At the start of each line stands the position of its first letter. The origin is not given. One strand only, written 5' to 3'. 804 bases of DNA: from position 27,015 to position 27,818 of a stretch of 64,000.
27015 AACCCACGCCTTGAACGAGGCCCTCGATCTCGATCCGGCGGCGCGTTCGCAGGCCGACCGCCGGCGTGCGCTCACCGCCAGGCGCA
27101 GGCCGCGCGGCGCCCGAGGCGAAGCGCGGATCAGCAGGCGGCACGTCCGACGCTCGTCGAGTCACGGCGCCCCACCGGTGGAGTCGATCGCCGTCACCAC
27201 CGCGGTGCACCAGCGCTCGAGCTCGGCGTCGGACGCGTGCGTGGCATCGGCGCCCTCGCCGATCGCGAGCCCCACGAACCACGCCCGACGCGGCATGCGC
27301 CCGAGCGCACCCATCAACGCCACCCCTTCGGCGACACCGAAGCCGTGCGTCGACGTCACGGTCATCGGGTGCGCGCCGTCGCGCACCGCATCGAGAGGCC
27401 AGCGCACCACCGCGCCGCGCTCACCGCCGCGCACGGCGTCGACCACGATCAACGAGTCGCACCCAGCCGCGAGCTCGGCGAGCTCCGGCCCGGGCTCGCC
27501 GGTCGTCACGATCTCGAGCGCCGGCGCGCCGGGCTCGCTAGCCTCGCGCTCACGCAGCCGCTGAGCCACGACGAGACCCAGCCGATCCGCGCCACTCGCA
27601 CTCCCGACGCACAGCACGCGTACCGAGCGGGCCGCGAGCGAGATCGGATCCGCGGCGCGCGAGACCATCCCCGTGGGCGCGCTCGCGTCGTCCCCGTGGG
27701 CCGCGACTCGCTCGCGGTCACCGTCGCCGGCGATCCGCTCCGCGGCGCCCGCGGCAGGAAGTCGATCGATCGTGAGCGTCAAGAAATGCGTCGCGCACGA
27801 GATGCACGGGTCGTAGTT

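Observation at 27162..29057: [NiFe]-hydrogenase large subunit fused in-frame to a maturation-endopeptidase-like domain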

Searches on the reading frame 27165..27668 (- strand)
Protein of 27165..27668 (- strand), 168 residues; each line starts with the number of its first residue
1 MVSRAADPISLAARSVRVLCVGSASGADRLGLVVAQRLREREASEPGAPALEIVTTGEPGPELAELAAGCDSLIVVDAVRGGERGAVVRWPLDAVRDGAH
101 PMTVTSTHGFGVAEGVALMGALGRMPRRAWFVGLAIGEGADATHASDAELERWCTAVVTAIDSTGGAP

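Call 17: find_homologous_proteins(query=window:27165-27668:-, max_evalue=0.001)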
Query seq(168 aa) (168 aa): 1 proteins with E <= 0.001 among 1026 candidates.
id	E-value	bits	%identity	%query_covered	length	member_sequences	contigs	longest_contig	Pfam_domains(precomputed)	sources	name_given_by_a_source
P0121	2.4e-9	55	38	68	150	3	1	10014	PF01750.24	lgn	-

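Call 22: search_solved_structures(query=window:27165-27668:-, max_evalue=10, show_alignments=4)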
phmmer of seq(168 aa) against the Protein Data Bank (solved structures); distinct sequences matched with E-value up to 10: 3.
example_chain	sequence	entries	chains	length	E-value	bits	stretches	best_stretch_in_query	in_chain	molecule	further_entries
2dr1_A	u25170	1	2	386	0.072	16.3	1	58-134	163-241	386aa long hypothetical serine aminotransferase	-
1cfz_A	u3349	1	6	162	0.085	16.1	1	18-135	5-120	HYDROGENASE 2 MATURATION PROTEASE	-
2kml_A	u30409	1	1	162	0.15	15.3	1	18-135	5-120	Maturation element for hydrogenase 2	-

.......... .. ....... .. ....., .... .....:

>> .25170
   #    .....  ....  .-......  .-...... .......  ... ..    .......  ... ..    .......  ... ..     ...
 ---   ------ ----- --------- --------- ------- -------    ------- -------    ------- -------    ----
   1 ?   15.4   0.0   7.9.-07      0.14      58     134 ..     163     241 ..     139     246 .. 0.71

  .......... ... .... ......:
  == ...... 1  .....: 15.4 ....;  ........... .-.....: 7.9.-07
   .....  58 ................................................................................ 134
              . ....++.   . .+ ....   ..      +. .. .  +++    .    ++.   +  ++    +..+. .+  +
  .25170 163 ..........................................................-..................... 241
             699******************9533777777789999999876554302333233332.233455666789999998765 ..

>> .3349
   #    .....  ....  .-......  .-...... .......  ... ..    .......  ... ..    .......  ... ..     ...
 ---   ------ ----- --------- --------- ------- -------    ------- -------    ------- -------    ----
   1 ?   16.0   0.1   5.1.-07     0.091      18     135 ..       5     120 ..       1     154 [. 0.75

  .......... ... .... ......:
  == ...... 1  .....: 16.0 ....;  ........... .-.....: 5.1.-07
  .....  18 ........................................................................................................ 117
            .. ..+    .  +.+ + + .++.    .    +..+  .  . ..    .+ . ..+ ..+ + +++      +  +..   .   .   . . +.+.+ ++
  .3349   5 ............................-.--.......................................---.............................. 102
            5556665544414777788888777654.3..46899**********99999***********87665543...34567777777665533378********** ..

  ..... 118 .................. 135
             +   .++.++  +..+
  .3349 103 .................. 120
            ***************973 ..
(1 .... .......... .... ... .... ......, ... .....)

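Call 25: search_protein_representatives(protein=window:27165-27668:-)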
Query: 168 residues. Proteins with E-value up to 0.001 (for the whole library): 1049; up to 1e-10: 26; up to 1e-30: 1. The best 150 are listed.
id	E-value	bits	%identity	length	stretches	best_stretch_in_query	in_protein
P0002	8.7e-32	126.7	54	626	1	12-164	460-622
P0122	5.1e-25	104.7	45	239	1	13-164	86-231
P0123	6.8e-15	71.8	40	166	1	15-159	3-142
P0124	4.2e-14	69.2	42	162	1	15-130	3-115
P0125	4.9e-14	69.0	42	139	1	15-159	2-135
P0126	6.1e-14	68.6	38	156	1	16-160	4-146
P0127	6.1e-14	68.6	37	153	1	18-165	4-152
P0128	9.4e-14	68.0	43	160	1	16-152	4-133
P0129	1.1e-12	64.5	45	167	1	14-153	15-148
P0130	1.4e-12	64.2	41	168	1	14-141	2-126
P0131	1.9e-12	63.8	40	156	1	15-143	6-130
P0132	2.3e-12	63.5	35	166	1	16-141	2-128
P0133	5.3e-12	62.4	39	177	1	15-157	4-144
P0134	5.7e-12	62.2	36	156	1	16-162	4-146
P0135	7.7e-12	61.8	44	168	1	17-138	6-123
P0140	1.6e-11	60.7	44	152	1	19-168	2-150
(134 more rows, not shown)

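Call 30: find_related_loci(query=A2, collection=genome_contigs, flank=4000)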
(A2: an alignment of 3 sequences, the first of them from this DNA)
Query A2 (159 aa) in genome_contigs; peptide patterns used: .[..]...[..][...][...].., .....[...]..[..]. (x = any residue, [..] = any of these).
99 stretches matched a pattern; 3 encode a relative of the query (tblastn E <= 1e-3); 3 distinct loci.
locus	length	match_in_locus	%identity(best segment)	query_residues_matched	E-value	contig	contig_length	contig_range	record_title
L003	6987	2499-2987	51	1-154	2e-40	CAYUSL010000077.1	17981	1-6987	MAG TPA_asm: uncultured bacterium isolate binchicken_co118_326 genome assembly, contig: NODE_3255_length_17981_cov_10.50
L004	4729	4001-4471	52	8-154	3e-38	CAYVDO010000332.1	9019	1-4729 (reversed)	MAG TPA_asm: uncultured bacterium isolate binchicken_co245_204 genome assembly, contig: NODE_9475_length_9019_cov_5.8229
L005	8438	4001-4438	43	6-157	3e-22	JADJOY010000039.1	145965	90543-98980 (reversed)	MAG: Deltaproteobacteria bacterium isolate Fred_18-Q3-R57-64_BATAC.269 tig00020885-10-1460010, whole genome shotgun sequ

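Call 34: find_homologous_proteins(query=A1, max_evalue=0.001)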
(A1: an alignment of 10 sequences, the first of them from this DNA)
Query A1 (10 sequences) (159 aa, profile of the alignment): 1017 proteins with E <= 0.001 among 8000 candidates; the best 120 are listed.
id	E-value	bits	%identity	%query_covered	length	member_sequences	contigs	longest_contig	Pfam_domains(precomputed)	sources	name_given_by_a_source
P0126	9.4e-55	202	36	93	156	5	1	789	PF01750.24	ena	-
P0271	1.8e-49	185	34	92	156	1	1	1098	PF01750.24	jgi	jgi:hydrogenase maturation protease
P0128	2.4e-49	185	39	91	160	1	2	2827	PF01750.24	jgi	-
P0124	8.6e-49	183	41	72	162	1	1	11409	PF01750.24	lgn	-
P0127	1.9e-48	182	35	93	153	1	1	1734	PF01750.24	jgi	jgi:hydrogenase maturation protease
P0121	1.9e-46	176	38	72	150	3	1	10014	PF01750.24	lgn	-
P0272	4.7e-46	174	41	77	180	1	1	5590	PF01750.24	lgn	-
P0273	2.3e-44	169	33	93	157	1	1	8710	PF01750.24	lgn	-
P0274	2.4e-44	169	32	92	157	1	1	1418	PF01750.24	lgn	-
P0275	5.5e-44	168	31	92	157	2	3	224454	PF01750.24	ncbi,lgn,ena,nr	ncbi:MAG: hydrogenase maturation protease [Gammaproteobacteria bacterium]|nr:MAG: hydrogenase matura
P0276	3.9e-43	165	32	92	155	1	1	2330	PF01750.24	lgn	-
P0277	6.7e-42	161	34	77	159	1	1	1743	PF01750.24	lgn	-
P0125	1.1e-41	160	39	91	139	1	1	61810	PF01750.24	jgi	jgi:hydrogenase maturation protease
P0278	3.4e-39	152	41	87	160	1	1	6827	PF01750.24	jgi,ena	-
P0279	5.0e-39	151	41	84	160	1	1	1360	PF01750.24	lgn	-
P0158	6.3e-39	151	32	93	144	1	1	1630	PF01750.24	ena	-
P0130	1.2e-38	150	40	79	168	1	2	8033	PF01750.24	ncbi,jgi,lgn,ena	-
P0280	1.6e-38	150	34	78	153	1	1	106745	PF01750.24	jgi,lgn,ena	-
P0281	4.5e-38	148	40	75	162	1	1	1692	PF01750.24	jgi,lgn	jgi:hydrogenase maturation protease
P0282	9.6e-38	147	34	89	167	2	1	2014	PF01750.24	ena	-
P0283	1.0e-37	147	38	77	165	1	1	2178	PF01750.24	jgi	jgi:hydrogenase maturation protease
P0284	2.0e-37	146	34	82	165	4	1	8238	PF01750.24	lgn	-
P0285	2.6e-37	146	42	96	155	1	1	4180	PF01750.24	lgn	-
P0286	4.9e-37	145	28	92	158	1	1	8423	PF01750.24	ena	-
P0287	5.7e-37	145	31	88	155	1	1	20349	PF01750.24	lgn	-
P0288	7.1e-37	144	39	79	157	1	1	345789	PF01750.24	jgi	jgi:hydrogenase maturation protease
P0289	1.1e-36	144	32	76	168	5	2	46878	PF01750.24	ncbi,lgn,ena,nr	ncbi:MAG: hydrogenase maturation protease [Gammaproteobacteria bacterium]|nr:hydrogenase maturation 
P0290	1.3e-36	144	38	88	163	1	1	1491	PF01750.24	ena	-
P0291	1.4e-36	144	34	77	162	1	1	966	PF01750.24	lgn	-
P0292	1.4e-36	143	39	77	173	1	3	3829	PF01750.24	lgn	-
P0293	1.6e-36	143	27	92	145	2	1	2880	PF01750.24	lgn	-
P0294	1.8e-36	143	38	77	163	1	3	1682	PF01750.24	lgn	-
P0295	2.5e-36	143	33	96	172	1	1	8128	PF01750.24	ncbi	-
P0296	3.6e-36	142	32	78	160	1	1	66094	PF01750.24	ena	-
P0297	4.2e-36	142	27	91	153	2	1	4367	PF01750.24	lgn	-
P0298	5.2e-36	142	36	73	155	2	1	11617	PF01750.24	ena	-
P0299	5.6e-36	142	32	87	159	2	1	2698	PF01750.24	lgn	-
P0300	6.5e-36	141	30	77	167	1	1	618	PF01750.24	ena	-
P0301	8.7e-36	141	35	90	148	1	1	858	PF01750.24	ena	-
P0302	9.4e-36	141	33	87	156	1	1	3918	PF01750.24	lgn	-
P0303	1.1e-35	141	38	75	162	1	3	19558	PF01750.24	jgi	-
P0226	1.4e-35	140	35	89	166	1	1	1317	PF01750.24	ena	-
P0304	1.5e-35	140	41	77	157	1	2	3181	PF01750.24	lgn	-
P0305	1.8e-35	140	30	77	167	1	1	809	PF01750.24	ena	-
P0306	2.5e-35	139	33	75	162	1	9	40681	PF01750.24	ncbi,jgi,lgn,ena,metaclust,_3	metaclust:\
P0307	2.7e-35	139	32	76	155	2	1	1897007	PF01750.24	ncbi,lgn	ncbi:MAG: hydrogenase maturation protease [Gammaproteobacteria bacterium]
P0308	3.2e-35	139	38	72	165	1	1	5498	PF01750.24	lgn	-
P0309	3.2e-35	139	35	79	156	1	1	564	PF01750.24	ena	-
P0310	3.7e-35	139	36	91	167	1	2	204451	PF01750.24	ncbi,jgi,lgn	-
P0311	5.7e-35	138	36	75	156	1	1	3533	PF01750.24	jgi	-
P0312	7.0e-35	138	36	79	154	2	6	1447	PF01750.24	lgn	-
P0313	7.8e-35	138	39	75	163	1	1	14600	PF01750.24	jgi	jgi:hydrogenase maturation protease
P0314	8.0e-35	138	32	76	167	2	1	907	PF01750.24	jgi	-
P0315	8.8e-35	138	43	77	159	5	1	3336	PF01750.24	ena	-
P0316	9.1e-35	138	38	78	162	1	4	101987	PF01750.24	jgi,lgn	-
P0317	9.4e-35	138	33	79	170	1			PF01750.24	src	-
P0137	1.0e-34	137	35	76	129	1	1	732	PF01750.24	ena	-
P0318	1.0e-34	137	37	92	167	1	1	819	PF01750.24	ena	-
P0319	1.0e-34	137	38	64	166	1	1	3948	PF01750.24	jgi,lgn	-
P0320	1.1e-34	137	36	79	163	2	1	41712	PF01750.24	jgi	-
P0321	1.2e-34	137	38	83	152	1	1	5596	PF01750.24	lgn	-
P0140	1.2e-34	137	42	95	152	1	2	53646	PF01750.24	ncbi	-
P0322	1.5e-34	137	30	91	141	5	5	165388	PF01750.24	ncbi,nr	ncbi:MAG: hydrogenase maturation protease [Candidatus Thiodiazotropha lotti]|nr:hydrogenase maturati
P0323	1.9e-34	137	40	76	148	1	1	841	PF01750.24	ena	-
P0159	1.9e-34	137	36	87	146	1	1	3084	PF01750.24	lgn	-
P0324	2.2e-34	136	37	76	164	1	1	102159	PF01750.24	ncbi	-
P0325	2.8e-34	136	36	77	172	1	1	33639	PF01750.24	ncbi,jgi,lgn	-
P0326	5.0e-34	135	34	89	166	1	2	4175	PF01750.24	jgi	jgi:hydrogenase maturation protease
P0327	5.1e-34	135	38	86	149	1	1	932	PF01750.24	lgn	-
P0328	5.2e-34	135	38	80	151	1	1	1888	PF01750.24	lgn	-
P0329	5.4e-34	135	37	81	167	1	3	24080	PF01750.24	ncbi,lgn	-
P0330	5.9e-34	135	33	84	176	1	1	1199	PF01750.24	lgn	-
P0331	6.8e-34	135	34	76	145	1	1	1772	PF01750.24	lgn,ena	-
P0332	7.0e-34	135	36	89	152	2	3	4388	PF01750.24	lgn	-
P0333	7.6e-34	135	38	89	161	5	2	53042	PF01750.24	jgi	jgi:hydrogenase maturation protease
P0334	7.8e-34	135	38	79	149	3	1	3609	PF01750.24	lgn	-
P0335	1.1e-33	134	34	86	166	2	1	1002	PF01750.24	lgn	-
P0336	1.3e-33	134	37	90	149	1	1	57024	PF01750.24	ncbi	ncbi:MAG: hydrogenase maturation protease [Pseudomonadota bacterium]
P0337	1.5e-33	134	31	87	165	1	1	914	PF01750.24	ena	-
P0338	2.0e-33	133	35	76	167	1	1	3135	PF01750.24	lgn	-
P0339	2.1e-33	133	31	79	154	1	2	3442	PF01750.24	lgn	-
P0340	2.2e-33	133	31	91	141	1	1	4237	PF01750.24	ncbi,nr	ncbi:MAG: hydrogenase maturation protease [Candidatus Thiodiazotropha taylori]|nr:hydrogenase matura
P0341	2.2e-33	133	37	76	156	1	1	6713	PF01750.24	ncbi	-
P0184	2.7e-33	133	36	77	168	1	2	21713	PF01750.24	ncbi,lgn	ncbi:MAG TPA: hydrogenase maturation protease [Gammaproteobacteria bacterium]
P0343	4.4e-33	132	37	87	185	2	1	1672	PF01750.24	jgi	-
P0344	4.8e-33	132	29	75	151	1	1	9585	PF01750.24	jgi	jgi:hydrogenase maturation protease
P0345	5.8e-33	132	31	60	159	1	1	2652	PF01750.24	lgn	-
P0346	5.8e-33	132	30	78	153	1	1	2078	PF01750.24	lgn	-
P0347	5.9e-33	132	38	69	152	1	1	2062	PF01750.24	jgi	jgi:hydrogenase maturation protease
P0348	5.9e-33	132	37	87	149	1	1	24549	PF01750.24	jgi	-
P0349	6.0e-33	132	37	77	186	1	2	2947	PF01750.24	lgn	-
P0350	6.7e-33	132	38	84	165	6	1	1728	PF01750.24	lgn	-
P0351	6.8e-33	132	37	81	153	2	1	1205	PF01750.24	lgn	-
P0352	6.9e-33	131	43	77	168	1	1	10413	PF01750.24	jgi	jgi:hydrogenase maturation protease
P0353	7.3e-33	131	38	89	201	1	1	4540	PF01750.24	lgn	-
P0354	8.6e-33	131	33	77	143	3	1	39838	PF01750.24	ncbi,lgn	ncbi:MAG: hydrogenase maturation protease [Candidatus Thiodiazotropha sp.]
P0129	8.8e-33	131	42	86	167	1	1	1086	PF01750.24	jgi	jgi:hydrogenase maturation protease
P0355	9.5e-33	131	31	77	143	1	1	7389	PF01750.24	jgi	jgi:hydrogenase maturation protease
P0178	1.0e-32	131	35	93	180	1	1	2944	PF01750.24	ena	-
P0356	1.1e-32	131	33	77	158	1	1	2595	PF01750.24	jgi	-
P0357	1.1e-32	131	35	77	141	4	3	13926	PF01750.24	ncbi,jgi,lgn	ncbi:MAG: hydrogenase maturation protease [Candidatus Thiodiazotropha sp.]|jgi:hydrogenase maturatio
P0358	1.1e-32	131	33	74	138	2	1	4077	PF01750.24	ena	-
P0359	1.6e-32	130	40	75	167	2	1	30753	PF01750.24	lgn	-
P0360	1.6e-32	130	32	76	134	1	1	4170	PF01750.24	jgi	jgi:hydrogenase maturation protease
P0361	2.1e-32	130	33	93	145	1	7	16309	PF01750.24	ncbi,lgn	-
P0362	2.2e-32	130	39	79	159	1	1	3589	PF01750.24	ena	-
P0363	2.3e-32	130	37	78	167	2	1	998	PF01750.24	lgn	-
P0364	2.5e-32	130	34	89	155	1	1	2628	PF01750.24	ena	-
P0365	2.5e-32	130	35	94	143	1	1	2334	PF01750.24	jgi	jgi:hydrogenase maturation protease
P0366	2.5e-32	130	34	93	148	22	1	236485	PF01750.24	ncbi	ncbi:MAG: hydrogenase maturation protease [Candidatus Thiodiazotropha endolucinida]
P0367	2.5e-32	130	38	84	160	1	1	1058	PF01750.24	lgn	-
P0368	2.9e-32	129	34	74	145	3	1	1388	PF01750.24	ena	-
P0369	2.9e-32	129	32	98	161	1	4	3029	PF01750.24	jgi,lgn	-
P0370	3.3e-32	129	33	77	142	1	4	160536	PF01750.24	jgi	jgi:hydrogenase maturation protease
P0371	3.8e-32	129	27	91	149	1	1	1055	PF01750.24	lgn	-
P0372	3.9e-32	129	32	91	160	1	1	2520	PF01750.24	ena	-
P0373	4.2e-32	129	34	77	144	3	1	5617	PF01750.24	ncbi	ncbi:MAG: hydrogenase maturation protease [Candidatus Thiodiazotropha sp.]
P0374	5.1e-32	129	34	76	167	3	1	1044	PF01750.24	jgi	jgi:hydrogenase maturation protease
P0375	5.3e-32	129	33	89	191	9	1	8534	PF01750.24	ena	-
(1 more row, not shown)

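Call 41: find_encoding_contigs(protein=P0125, flank=8000, max_places=1)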
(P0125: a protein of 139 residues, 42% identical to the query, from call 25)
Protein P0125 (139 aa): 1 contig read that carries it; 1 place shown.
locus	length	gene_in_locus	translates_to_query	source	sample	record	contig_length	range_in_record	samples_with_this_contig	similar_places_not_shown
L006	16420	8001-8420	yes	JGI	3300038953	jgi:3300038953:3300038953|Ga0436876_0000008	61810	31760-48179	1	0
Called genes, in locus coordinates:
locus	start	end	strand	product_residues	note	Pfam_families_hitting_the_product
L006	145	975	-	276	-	PF05552:MS_channel_1st_1, PF21088:MS_channel_1st (weak), PF00924:MS_channel_2nd, PF21082:MS_channel_3rd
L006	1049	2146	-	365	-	PF01924:HypD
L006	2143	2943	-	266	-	PF02492:cobW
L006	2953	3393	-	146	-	PF01155:HypA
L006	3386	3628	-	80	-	PF01455:HupF_HypC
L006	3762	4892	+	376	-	PF12838:Fer4_7 (faint), PF13746:Fer4_18 (faint), PF13183:Fer4_8 (faint), PF13534:Fer4_17 (faint), PF25160:LdpA_Fe-S-bd (faint), PF12797:Fer4_2 (faint), PF13187:Fer4_9 (faint), PF17179:Fer4_22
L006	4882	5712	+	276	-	PF00175:NAD_binding_1, PF10418:DHODB_Fe-S_bind (weak)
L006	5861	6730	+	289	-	PF01058:Oxidored_q6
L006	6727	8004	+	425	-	PF00374:NiFeSe_Hases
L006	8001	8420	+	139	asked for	PF01750:HycI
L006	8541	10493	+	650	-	PF00005:ABC_tran, PF02463:SMC_N (faint), PF13555:AAA_29 (faint), PF13304:AAA_21 (faint), PF12848:ABC_tran_Xtn, PF00005:ABC_tran, PF16326:ABC_tran_CTD (weak)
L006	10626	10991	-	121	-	PF01844:HNH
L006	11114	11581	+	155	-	PF01750:HycI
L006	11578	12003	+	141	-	PF04809:HupH_C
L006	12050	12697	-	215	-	PF00440:TetR_N, PF16925:TetR_C_13 (weak), PF21993:TetR_C_13_2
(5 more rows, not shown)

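Call 42: find_encoding_contigs(protein=P0140, flank=8000, max_places=1)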
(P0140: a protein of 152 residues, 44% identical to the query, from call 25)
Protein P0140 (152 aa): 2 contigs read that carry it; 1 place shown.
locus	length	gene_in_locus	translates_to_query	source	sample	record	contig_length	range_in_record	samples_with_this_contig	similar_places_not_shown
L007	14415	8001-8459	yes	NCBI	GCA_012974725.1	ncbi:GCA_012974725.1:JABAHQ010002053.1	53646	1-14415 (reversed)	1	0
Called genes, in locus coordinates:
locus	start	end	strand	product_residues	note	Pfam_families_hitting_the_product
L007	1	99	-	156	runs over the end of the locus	PF01750:HycI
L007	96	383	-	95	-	-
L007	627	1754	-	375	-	PF01924:HypD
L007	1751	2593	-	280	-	PF02492:cobW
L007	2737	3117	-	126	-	PF01155:HypA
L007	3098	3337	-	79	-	PF01455:HupF_HypC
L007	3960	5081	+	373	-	PF13746:Fer4_18 (faint), PF13183:Fer4_8 (faint), PF13534:Fer4_17 (faint), PF12838:Fer4_7 (faint), PF13187:Fer4_9 (faint), PF13237:Fer4_10 (faint), PF12797:Fer4_2 (faint), PF17179:Fer4_22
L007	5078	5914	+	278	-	PF00175:NAD_binding_1, PF10418:DHODB_Fe-S_bind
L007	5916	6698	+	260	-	PF01058:Oxidored_q6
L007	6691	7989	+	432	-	PF00374:NiFeSe_Hases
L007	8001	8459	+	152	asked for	PF01750:HycI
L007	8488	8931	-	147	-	PF00582:Usp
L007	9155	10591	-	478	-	PF00224:PK, PF02887:PK_C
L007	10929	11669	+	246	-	PF00069:Pkinase, PF07714:PK_Tyr_Ser-Thr (weak)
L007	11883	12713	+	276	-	PF00481:PP2C (faint), PF13672:PP2C_2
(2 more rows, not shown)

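Call 59: find_related_loci(query=A2, collection=metagenome_contigs, flank=3000)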
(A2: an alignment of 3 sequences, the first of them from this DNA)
Query A2 (159 aa) in metagenome_contigs; peptide patterns used: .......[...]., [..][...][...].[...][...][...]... (x = any residue, [..] = any of these).
600 stretches matched a pattern, but none encodes a relative of the query by tblastn (E <= 1e-3).

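Call 76: find_encoding_contigs(protein=P0352, flank=6000, max_places=1)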
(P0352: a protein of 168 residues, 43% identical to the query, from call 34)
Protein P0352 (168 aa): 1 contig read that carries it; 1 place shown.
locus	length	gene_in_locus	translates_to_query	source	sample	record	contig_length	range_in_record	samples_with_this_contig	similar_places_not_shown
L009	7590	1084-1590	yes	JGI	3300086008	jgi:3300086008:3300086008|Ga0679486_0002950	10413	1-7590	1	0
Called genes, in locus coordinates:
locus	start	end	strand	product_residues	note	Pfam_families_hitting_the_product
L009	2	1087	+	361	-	?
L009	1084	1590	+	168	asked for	PF01750:HycI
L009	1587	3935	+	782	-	PF00708:Acylphosphatase, PF07503:zf-HYPF, PF01300:Sua5_yciO_yrdC, PF17788:HypF_C, PF00814:TsaD (faint), PF22521:HypF_C_2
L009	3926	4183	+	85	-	PF01455:HupF_HypC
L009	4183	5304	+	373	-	PF01924:HypD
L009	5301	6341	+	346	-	PF00586:AIRS, PF02769:AIRS_C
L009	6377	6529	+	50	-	-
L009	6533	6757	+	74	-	-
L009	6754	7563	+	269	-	PF13442:Cytochrome_CBB3 (weak), PF00034:Cytochrom_C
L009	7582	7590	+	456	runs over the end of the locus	PF00115:COX1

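Call 77: find_encoding_contigs(protein=P0285, flank=6000, max_places=1)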
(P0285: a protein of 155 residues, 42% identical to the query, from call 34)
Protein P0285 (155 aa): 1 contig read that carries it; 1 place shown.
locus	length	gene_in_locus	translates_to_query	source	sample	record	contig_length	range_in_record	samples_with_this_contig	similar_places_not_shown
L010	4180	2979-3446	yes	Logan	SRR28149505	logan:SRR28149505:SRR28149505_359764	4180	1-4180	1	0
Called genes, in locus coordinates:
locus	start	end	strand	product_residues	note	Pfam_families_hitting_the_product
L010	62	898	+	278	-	PF00175:NAD_binding_1, PF10418:DHODB_Fe-S_bind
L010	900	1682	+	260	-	PF01058:Oxidored_q6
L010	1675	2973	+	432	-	PF00374:NiFeSe_Hases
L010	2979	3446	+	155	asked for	PF01750:HycI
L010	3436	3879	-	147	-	PF00582:Usp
